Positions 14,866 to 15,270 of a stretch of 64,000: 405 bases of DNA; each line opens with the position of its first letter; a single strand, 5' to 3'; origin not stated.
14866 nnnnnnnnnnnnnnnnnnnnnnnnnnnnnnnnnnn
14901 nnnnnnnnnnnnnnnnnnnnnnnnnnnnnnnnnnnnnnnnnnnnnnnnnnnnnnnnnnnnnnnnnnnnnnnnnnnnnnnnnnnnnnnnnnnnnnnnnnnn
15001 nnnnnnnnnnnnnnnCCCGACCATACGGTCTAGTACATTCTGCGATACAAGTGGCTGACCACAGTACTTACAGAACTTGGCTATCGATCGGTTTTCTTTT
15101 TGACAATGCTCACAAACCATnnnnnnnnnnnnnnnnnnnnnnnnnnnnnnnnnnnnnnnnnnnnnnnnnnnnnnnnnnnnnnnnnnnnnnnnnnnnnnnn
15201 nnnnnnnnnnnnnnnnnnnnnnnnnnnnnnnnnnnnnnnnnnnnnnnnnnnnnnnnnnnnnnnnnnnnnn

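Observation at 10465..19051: Five-gene phospho-signalling operon: multi-Zn-ribbon, membrane Ser/Thr kinase, quadruple AAA+, Zn-ribbon-FHA, PP2C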

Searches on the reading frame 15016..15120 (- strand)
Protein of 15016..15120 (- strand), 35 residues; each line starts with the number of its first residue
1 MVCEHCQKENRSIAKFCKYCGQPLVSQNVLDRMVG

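Call 71: search_protein_families(library=pfam, proteins=[window:15016-15120:-], max_evalue=1)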
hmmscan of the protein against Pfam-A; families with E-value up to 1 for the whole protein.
window:15016-15120:- (35 aa): 15 families
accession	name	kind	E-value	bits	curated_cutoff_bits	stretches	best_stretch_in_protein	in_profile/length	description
PF13240.11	Zn_Ribbon_1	-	3.8e-07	30.1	25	1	3-24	2-23/23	zinc-ribbon domain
PF12773.13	DZR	-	1.9e-06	28.4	27.3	1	3-25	1-23/45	Double zinc ribbon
PF18912.6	DZR_2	-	0.00068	19.8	27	1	2-28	23-50/56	Double zinc ribbon domain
PF24460.1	DUF7575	-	0.00074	19.3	28.5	1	2-24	5-27/28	Domain of unknown function (DUF7575)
PF13248.11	Zn_ribbon_3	-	0.00082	19.2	27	1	3-24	5-26/26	zinc-ribbon domain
PF24463.1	DUF7577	-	0.0013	18.7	28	1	2-24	4-26/27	Domain of unknown function (DUF7577)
PF06221.18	zf-C2HC5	-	0.0036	17.7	25.8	1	6-34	28-54/54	Putative zinc finger motif, C2HC5-type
PF14803.11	Zn_ribbon_Nudix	-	0.0038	17.6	25.6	1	15-26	1-12/34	Nudix N-terminal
PF15719.11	DUF4674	-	0.0054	17.3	28.6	1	2-28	2-28/190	Domain of unknown function (DUF4674)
PF07191.17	Zn_ribbon_6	-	0.013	15.9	25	1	2-24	18-39/67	Double zinc ribbon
PF18508.7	zf_C2H2_13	-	0.039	14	26.5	1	16-31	19-34/42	Zinc finger domain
PF13894.12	zf-C2H2_4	-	0.045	14.9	27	0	17-30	3-16/24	C2H2-type zinc finger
PF17283.8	Zn_ribbon_SprT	-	0.076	13.5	28.1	1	2-25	6-35/38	SprT-like zinc ribbon domain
PF17032.10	Zn_ribbon_15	-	0.16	13.2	28.9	1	2-21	54-73/73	zinc-ribbon family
PF21367.3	ZNF512_zf-C2H2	-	0.26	12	27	0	3-14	1-12/20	Zinc finger 512, zinc fingers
